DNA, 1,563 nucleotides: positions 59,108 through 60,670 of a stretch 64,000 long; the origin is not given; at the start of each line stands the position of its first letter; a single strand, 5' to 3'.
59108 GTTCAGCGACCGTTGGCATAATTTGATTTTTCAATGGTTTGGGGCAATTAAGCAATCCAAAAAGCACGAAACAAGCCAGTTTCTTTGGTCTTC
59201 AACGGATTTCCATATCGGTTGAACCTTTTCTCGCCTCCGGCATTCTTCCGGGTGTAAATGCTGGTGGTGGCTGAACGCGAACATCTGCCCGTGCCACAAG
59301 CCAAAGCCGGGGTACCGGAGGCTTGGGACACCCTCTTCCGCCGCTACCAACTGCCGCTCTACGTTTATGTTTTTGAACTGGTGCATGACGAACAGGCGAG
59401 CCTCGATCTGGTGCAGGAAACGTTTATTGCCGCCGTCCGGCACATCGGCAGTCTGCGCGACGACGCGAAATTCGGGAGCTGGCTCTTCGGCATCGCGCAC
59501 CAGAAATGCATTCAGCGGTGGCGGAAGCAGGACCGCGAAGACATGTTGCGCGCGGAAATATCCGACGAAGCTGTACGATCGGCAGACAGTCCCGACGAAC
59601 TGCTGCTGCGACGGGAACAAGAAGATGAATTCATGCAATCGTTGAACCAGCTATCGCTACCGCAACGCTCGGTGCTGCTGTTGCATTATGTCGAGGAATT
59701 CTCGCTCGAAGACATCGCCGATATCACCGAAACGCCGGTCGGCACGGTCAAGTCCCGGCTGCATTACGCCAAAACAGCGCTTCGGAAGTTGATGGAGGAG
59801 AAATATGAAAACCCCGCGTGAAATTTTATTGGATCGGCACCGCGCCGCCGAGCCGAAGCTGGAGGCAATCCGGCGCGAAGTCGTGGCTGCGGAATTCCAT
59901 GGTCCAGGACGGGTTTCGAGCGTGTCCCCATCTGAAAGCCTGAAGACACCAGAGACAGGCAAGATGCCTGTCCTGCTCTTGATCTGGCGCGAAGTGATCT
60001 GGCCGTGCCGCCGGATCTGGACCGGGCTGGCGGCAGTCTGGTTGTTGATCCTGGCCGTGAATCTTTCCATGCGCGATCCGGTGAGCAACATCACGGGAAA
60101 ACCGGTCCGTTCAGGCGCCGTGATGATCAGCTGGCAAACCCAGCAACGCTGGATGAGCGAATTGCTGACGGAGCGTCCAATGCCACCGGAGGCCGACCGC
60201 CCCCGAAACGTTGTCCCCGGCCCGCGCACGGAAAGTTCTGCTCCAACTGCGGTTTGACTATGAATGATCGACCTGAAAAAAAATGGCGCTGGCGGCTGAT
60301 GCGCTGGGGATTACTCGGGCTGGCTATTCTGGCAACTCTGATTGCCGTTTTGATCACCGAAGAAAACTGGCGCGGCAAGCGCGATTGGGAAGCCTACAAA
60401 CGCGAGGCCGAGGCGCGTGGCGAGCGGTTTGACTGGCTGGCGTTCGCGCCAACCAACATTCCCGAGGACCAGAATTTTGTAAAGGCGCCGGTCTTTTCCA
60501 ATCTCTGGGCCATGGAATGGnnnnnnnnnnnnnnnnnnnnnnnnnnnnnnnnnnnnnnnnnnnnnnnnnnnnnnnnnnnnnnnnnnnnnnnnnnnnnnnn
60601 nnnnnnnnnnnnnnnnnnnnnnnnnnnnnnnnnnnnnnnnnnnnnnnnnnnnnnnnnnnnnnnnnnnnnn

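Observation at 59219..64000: Tandem duplicated three-gene cassettes: ECF sigma, anti-sigma-like membrane protein, and a membrane-anchored 'TEENWRG' protein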

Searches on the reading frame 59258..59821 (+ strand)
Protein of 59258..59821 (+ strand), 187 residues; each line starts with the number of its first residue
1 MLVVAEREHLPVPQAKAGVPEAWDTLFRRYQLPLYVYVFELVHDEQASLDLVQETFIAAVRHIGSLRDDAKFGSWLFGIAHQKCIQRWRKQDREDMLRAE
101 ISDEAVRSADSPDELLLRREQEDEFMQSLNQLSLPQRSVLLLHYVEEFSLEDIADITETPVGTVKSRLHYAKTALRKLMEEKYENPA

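Call 3: search_protein_families(library=pfam, proteins=[window:59258-59821:+], max_evalue=1)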
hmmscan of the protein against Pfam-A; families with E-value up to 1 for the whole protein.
window:59258-59821:+ (187 aa): 8 families
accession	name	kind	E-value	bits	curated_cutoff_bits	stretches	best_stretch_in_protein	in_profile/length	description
PF04542.20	Sigma70_r2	-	4.3e-16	58.9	24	1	26-93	1-70/71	Sigma-70 region 2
PF08281.18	Sigma70_r4_2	-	1.6e-14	53.7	25.7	1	124-175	3-54/54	Sigma-70, region 4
PF04545.22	Sigma70_r4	-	4.9e-09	36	24.1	1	129-177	2-50/50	Sigma-70, region 4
PF07638.17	Sigma70_ECF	-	6.8e-06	26.5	21.1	1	14-178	10-182/185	ECF sigma factor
PF04297.20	UPF0122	-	0.022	15.4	22.7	1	132-177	18-63/101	Putative helix-turn-helix protein, YlxM / p13 like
PF22233.2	PhyR_sigma-like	-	0.022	15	27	1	136-166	8-38/50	Response regulator PhyR, sigma-like domain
PF06530.18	Phage_antitermQ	-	0.11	12.8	26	1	124-176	55-107/118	Phage antitermination protein Q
PF23751.1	Beta-prop_WDR11_1st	-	0.19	10.8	26.7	1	43-99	363-419/476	WDR11 first beta-propeller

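Call 4: search_protein_families(library=ncbifam, proteins=[window:59258-59821:+], max_evalue=1)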
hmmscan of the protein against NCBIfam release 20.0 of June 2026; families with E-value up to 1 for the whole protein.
window:59258-59821:+ (187 aa): 100 families (the best 25 are shown)
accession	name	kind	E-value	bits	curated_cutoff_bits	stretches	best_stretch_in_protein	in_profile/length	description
NF009166.1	PRK12513.1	equivalog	1.1e-36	126.4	206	1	16-182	17-189/193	RNA polymerase sigma factor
NF009171.0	PRK12518.1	equivalog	5e-32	111.3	208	1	12-181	18-186/191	RNA polymerase sigma factor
NF007216.0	PRK09638.1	equivalog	3.5e-31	108.3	194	1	11-182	8-177/180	RNA polymerase sigma factor SigY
NF007223.0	PRK09641.1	equivalog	8.5e-30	104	209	1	12-181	9-186/187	RNA polymerase sigma factor SigW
TIGR02950.1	SigM_subfam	subfamily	2.5e-29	102.2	147.95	1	24-179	3-158/159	RNA polymerase sigma factor, SigM family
NF008888.0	PRK11922.1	equivalog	2e-28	99.6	204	1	12-182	21-199/231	RNA polymerase sigma factor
TIGR02937.1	sigma70-ECF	superfamily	7.5e-27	94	42.9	1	21-178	1-164/165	sigma-70 family RNA polymerase sigma factor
NF009195.0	PRK12543.1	subfamily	2.6e-25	89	197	1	14-181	13-180/192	RNA polymerase sigma factor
TIGR02983.1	SigE-fam_strep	subfamily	3.7e-25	88.7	141.55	1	21-182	6-161/162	SigE family RNA polymerase sigma factor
TIGR02948.1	SigW_bacill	equivalog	6.1e-25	88.4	243.1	1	13-180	10-185/187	RNA polymerase sigma factor SigW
TIGR02985.1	Sig70_bacteroi1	subfamily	1.1e-24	87.5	126.4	1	21-177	1-160/162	RNA polymerase sigma-70 factor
TIGR02954.1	Sig70_famx3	hypoth_equivalog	1.8e-24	86.4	188.5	1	12-181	7-169/170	RNA polymerase sigma-70 factor, TIGR02954 family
TIGR02939.1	RpoE_Sigma70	equivalog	2.7e-24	86.2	236.15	1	15-178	14-185/190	RNA polymerase sigma factor RpoE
NF009168.0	PRK12515.1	subfamily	9.5e-24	83.9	236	1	18-181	19-181/189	RNA polymerase sigma factor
NF007227.0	PRK09645.1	subfamily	1.5e-23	83.6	202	1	24-182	16-173/177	sigma-70 family RNA polymerase sigma factor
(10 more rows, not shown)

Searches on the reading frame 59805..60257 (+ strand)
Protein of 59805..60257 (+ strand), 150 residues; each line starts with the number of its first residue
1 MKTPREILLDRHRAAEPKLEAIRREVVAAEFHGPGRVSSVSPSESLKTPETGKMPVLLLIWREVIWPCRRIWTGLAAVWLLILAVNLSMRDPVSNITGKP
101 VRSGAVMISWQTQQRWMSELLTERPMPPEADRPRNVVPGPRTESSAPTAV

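Call 3: search_protein_families(library=pfam, proteins=[window:59805-60257:+], max_evalue=1)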
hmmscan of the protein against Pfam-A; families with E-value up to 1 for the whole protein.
window:59805-60257:+ (150 aa): 1 family
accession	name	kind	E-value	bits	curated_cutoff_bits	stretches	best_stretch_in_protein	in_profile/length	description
PF11941.14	DUF3459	-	0.091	13.6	22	0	11-40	9-36/90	Domain of unknown function (DUF3459)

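Call 4: search_protein_families(library=ncbifam, proteins=[window:59805-60257:+], max_evalue=1)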
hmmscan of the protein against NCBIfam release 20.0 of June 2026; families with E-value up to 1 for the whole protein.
window:59805-60257:+ (150 aa): 0 families

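Call 74: search_solved_structures(query=A5, max_evalue=10, show_alignments=2)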
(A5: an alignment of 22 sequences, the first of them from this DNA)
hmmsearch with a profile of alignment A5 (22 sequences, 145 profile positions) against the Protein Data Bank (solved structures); distinct sequences matched with E-value up to 10: 0.

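Call 75: search_protein_families(library=pfam, alignment_id=A5, max_evalue=1)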
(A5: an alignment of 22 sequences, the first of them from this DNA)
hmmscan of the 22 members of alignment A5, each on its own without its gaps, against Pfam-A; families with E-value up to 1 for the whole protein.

A. member 1, seq(150 aa): 1 family
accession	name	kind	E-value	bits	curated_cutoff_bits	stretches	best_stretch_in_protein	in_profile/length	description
PF11941.14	DUF3459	-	0.091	13.6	22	0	11-40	9-36/90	Domain of unknown function (DUF3459)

B. families by the number of members that match (of 22 scanned): 8 families
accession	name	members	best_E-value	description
PF12279.13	DUF3619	2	0.027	Protein of unknown function (DUF3619)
PF10077.14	DUF2314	1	0.032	Uncharacterized protein conserved in bacteria (DUF2314)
PF17798.6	TRIF-NTD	1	0.044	TRIF N-terminal domain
PF13309.12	HTH_22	1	0.076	HTH domain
PF11941.14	DUF3459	1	0.091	Domain of unknown function (DUF3459)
PF20352.3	DUF6647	1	0.094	Domain of unknown function (DUF6647)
PF17776.6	NLRC4_HD2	1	0.16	NLRC4 helical domain HD2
PF08946.15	Osmo_CC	1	0.16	Osmosensory transporter coiled coil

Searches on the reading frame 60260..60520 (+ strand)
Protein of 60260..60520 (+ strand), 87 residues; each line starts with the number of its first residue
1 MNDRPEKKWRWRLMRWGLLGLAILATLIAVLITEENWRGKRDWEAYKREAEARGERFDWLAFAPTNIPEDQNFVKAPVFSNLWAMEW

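Call 11: find_homologous_proteins(query=A1, max_evalue=0.001)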
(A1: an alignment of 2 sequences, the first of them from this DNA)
Query A1 (2 sequences) (87 aa, profile of the alignment): 65 proteins with E <= 0.001 among 116 candidates.
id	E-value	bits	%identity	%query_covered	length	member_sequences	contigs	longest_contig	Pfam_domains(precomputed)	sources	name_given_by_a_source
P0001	3.3e-35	138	57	79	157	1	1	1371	-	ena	-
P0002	4.5e-31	125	57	87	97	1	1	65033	-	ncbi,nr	ncbi:MAG TPA: hypothetical protein VN836_04425, partial [Verrucomicrobiae bacterium]|nr:hypothetical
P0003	1.4e-30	123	58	76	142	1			-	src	-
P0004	1.5e-30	123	58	83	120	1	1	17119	-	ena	-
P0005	1.8e-30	123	54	94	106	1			-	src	-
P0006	3.3e-30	122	61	94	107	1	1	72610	-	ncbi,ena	-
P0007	5.2e-30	121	57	77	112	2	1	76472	-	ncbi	-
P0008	1.1e-29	120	59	94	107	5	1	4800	-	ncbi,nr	ncbi:MAG TPA: hypothetical protein VK840_02945, partial [Candidatus Dormibacteraeota bacterium]|nr:h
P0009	1.1e-29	120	55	89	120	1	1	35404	-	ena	-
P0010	6.1e-29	118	56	89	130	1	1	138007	-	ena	-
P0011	7.0e-29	118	56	89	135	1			-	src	-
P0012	8.4e-29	117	51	84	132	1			-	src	-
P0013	8.4e-29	117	50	87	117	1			-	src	-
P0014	1.2e-28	117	54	87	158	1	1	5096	-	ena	-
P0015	1.3e-28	117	54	94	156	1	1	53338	-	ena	-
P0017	2.2e-28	116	55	89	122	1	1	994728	-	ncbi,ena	-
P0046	2.3e-24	103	62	79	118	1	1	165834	-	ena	-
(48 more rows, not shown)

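Call 12: find_encoding_contigs(protein=P0017, flank=8000, max_places=3)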
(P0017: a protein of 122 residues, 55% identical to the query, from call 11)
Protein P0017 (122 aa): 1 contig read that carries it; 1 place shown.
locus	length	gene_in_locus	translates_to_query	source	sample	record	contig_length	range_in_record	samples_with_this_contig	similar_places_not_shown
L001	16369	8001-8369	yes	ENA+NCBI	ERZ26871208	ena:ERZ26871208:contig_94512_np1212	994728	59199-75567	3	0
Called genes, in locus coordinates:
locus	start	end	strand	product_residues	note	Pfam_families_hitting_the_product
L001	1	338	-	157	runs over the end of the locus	PF13302:Acetyltransf_3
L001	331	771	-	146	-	PF00583:Acetyltransf_1, PF13673:Acetyltransf_10, PF14542:Acetyltransf_CG (faint), PF13508:Acetyltransf_7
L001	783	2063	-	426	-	PF00586:AIRS, PF02769:AIRS_C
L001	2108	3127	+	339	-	PF03239:FTR1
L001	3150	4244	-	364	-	PF01571:GCV_T, PF08669:GCV_T_C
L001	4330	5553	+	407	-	PF01676:Metalloenzyme, PF10143:PhosphMutase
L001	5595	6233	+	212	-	PF01066:CDP-OH_P_transf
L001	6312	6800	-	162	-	PF13413:HTH_25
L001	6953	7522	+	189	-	PF04542:Sigma70_r2, PF08281:Sigma70_r4_2, PF04545:Sigma70_r4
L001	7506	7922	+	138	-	-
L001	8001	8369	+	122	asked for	-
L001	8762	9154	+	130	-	-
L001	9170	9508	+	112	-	-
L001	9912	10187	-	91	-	PF13366:PDDEXK_3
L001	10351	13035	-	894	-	PF13491:FtsK_4TM, PF17854:FtsK_alpha, PF01580:FtsK_SpoIIIE, PF09397:FtsK_gamma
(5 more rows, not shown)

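Call 13: find_encoding_contigs(protein=P0046, flank=8000, max_places=3)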
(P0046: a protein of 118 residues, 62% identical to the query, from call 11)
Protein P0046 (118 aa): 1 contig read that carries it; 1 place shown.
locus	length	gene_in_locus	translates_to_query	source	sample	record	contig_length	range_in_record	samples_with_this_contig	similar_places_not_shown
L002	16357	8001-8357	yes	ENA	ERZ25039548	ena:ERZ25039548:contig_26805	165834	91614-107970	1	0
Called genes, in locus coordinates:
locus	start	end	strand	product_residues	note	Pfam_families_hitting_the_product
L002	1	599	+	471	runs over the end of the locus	PF13385:Laminin_G_3 (weak)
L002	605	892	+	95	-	-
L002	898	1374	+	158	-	-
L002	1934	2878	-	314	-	PF02729:OTCace_N, PF00185:OTCace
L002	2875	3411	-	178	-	PF00156:Pribosyltran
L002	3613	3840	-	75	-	-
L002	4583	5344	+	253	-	PF10143:PhosphMutase (weak), PF01676:Metalloenzyme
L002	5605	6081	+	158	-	PF01066:CDP-OH_P_transf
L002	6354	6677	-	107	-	PF13560:HTH_31 (weak), PF12844:HTH_19 (weak), PF13413:HTH_25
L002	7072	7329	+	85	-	PF08281:Sigma70_r4_2, PF04545:Sigma70_r4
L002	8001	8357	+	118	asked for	-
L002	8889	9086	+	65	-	-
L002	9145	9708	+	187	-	-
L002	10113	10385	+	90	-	PF01799:Fer2_2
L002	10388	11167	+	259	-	PF20256:MoCoBD_2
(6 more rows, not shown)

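Call 17: find_related_loci(query=A2, collection=genome_contigs, flank=6000)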
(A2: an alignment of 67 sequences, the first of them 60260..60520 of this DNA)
Query A2 (87 aa) in genome_contigs; peptide patterns used: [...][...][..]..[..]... (x = any residue, [..] = any of these).
380 stretches matched a pattern; 349 encode a relative of the query (tblastn E <= 1e-3); the best 80 are kept; 79 distinct loci.
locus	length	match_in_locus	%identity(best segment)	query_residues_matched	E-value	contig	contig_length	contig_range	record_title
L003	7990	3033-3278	70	1-82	9e-41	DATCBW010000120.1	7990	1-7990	MAG TPA_asm: Verrucomicrobiia bacterium isolate SMAG_U7683 k141_445562, whole genome shotgun sequence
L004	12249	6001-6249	72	6-87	1e-36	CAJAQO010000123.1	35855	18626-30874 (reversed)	MAG: uncultured Verrucomicrobia subdivision 3 bacterium isolate B-2_bin-237 genome assembly, contig: bin-237:123/335, wh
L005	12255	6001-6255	66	1-87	2e-36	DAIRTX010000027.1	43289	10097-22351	MAG TPA_asm: Verrucomicrobiota bacterium isolate CTOTU10862 NODE_113_length_43289_cov_9.339455, whole genome shotgun seq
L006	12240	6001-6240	68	1-80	3e-36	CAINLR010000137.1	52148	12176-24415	MAG: uncultured Verrucomicrobia subdivision 3 bacterium isolate MJ-time_bin-3030 genome assembly, contig: bin-3030:137/1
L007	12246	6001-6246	63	1-82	2e-35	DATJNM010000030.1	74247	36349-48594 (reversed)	MAG TPA_asm: Candidatus Sulfopaludibacter sp. isolate SMAG_U14861 k141_4890854, whole genome shotgun sequence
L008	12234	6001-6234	69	1-78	1e-35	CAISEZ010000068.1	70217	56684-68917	MAG: uncultured Verrucomicrobia subdivision 3 bacterium isolate Umea_bin-09539 genome assembly, contig: bin-09539:068/16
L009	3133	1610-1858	63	1-83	6e-35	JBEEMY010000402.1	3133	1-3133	MAG: Verrucomicrobiota bacterium isolate comocreek_2019_sw_WHONDRS-S19S_0026_F_bin.3 scaffold_1929, whole genome shotgun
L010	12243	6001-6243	64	1-81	5e-34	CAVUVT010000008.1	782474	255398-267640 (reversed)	MAG: uncultured Verrucomicrobiae bacterium isolate MFD05580.bin.2.12 genome assembly, contig: contig_29640, whole genome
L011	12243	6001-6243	60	1-81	4e-33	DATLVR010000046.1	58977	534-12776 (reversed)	MAG TPA_asm: Verrucomicrobiia bacterium isolate SMAG_U13197 k141_485203, whole genome shotgun sequence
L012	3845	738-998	59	1-87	3e-33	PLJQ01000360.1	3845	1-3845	MAG: Limisphaerales bacterium isolate palsa_1396 73.20110800_P1M.49_contig_71710, whole genome shotgun sequence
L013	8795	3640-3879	65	1-80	2e-33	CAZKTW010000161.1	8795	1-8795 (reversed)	MAG TPA_asm: uncultured Bifidobacteriaceae bacterium isolate binchicken_co54_354 genome assembly, contig: NODE_14571_len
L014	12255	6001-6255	61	1-87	2e-31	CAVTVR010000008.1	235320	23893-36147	MAG: uncultured Verrucomicrobiae bacterium isolate MFD09286.bin.2.125 genome assembly, contig: contig_32449, whole genom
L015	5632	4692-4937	59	1-82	4e-31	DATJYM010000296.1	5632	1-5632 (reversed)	MAG TPA_asm: Candidatus Acidiferrales bacterium isolate SMAG_U15152 k141_486338, whole genome shotgun sequence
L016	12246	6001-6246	59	1-82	6e-31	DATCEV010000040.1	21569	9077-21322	MAG TPA_asm: Verrucomicrobiia bacterium isolate SMAG_U7763 k141_295900, whole genome shotgun sequence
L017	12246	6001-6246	57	1-82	1e-30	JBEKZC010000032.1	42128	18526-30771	MAG: Verrucomicrobiota bacterium isolate SPRUCE 68 SPRUCE_68_32, whole genome shotgun sequence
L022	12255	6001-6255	63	1-87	3e-30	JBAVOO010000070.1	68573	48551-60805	MAG: Verrucomicrobiia bacterium isolate MFD03092_ilm_asm_bin27 k127_331331, whole genome shotgun sequence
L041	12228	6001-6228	54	9-84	1e-27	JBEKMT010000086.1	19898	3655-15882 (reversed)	MAG: Verrucomicrobiota bacterium isolate SPRUCE 3 SPRUCE_3_86, whole genome shotgun sequence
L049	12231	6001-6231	57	1-77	1e-25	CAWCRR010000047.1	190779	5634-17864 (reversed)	MAG: uncultured Verrucomicrobiae bacterium isolate MFD09286.bin.2.134 genome assembly, contig: contig_78219, whole genom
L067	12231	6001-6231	55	1-77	7e-23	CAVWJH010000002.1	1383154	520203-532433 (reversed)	MAG: uncultured Verrucomicrobiae bacterium isolate MFD05502.bin.2.46 genome assembly, contig: contig_4447, whole genome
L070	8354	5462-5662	60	11-77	1e-22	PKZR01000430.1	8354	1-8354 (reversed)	MAG: Limisphaerales bacterium isolate bog_1421 73.20111000_S3M.12_contig_1383, whole genome shotgun sequence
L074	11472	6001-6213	54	11-81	2e-22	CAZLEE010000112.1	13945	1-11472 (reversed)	MAG TPA_asm: uncultured Verrucomicrobiota bacterium isolate binchicken_co3_518 genome assembly, contig: NODE_14194_lengt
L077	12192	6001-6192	61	14-77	3e-22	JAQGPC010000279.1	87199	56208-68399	MAG: Pedosphaera sp. isolate RYN_629 scaffold_3123212, whole genome shotgun sequence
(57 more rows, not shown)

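Call 23: search_protein_representatives(alignment_id=A2)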
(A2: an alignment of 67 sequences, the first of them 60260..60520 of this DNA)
Query: 67 sequences, 135 profile positions. Proteins with E-value up to 0.001 (for the whole library): 3090; up to 1e-10: 2007; up to 1e-30: 232. The best 150 are listed.
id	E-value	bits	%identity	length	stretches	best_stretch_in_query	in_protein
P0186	2.9e-51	189.4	-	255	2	15-119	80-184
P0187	5.1e-49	182.1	-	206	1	7-113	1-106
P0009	7.4e-49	181.6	-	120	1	5-99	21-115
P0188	4.0e-47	175.9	-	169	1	4-103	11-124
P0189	2.5e-46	173.4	-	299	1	7-115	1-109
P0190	2.5e-45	170.2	-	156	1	7-110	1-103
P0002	6.5e-45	168.8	-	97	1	7-100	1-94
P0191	1.3e-44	167.8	-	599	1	7-110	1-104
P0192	1.4e-44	167.7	-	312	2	15-102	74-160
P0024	3.2e-44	166.5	-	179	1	7-124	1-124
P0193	6.8e-44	165.5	-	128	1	7-102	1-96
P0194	8.1e-44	165.2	-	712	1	7-108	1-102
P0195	9.1e-44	165.1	-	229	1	5-99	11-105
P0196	1.1e-43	164.8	-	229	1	7-96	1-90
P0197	2.6e-43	163.6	-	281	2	15-117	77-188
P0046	7.1e-37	142.8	-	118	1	19-103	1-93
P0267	1.6e-34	135.2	-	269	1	22-124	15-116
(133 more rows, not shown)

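Call 30: search_protein_families(library=pfam, proteins=[L070:5216-7525:+, L022:8984-11143:+, L077:5659-7833:+, L067:5977-7860:+, L013:6785-8656:+, L041:11054-12226:-, L074:5662-7659:+, L049:5995-7416:+], max_evalue=0.1)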
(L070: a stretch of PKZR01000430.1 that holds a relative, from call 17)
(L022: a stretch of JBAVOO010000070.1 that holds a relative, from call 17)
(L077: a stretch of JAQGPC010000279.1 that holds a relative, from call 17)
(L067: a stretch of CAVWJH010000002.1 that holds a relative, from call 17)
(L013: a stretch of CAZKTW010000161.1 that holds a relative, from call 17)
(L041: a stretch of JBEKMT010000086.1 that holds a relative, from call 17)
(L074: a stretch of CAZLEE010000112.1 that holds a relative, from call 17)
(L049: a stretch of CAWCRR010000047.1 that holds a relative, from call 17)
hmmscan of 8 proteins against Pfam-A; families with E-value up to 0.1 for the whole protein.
L070:5216-7525:+ (770 aa): 3 families
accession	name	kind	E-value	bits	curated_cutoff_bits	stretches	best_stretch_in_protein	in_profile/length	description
PF00515.34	TPR_1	-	0.028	14.7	27.8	1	464-489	1-26/34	Tetratricopeptide repeat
PF04018.18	VCA0040-like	-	0.045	13.8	26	1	16-100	47-127/246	Undecaprenyl phosphate translocase-like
PF13520.12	AA_permease_2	-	0.07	12.5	27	0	8-91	210-293/427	Amino acid permease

L022:8984-11143:+ (720 aa): 0 families

L077:5659-7833:+ (725 aa): 0 families

L067:5977-7860:+ (628 aa): 2 families
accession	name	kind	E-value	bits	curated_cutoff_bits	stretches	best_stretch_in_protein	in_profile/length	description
PF00515.34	TPR_1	-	0.025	14.9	27.8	1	328-349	1-22/34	Tetratricopeptide repeat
PF08334.16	T2SSG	-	0.084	13.4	21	0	527-564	6-46/108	Type II secretion system (T2SS), protein G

L013:6785-8656:+ (624 aa): 0 families

L041:11054-12226:- (391 aa): 1 family
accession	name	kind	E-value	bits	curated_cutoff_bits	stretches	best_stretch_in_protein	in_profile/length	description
PF14023.12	Bestrophin-like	-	0.094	12.7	32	0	275-361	65-152/232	Bestrophin-like domain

L074:5662-7659:+ (666 aa): 0 families

L049:5995-7416:+ (474 aa): 0 families

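Call 62: search_protein_families(library=pfam, proteins=[P0267], max_evalue=1)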
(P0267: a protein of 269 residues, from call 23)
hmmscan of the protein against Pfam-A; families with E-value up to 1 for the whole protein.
P0267 (269 aa): 1 family
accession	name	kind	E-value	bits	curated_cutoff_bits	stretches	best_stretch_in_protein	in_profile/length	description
PF15621.11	PROL5-SMR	-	0.094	13.5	25.3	1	15-77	2-61/115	Proline-rich submaxillary gland androgen-regulated family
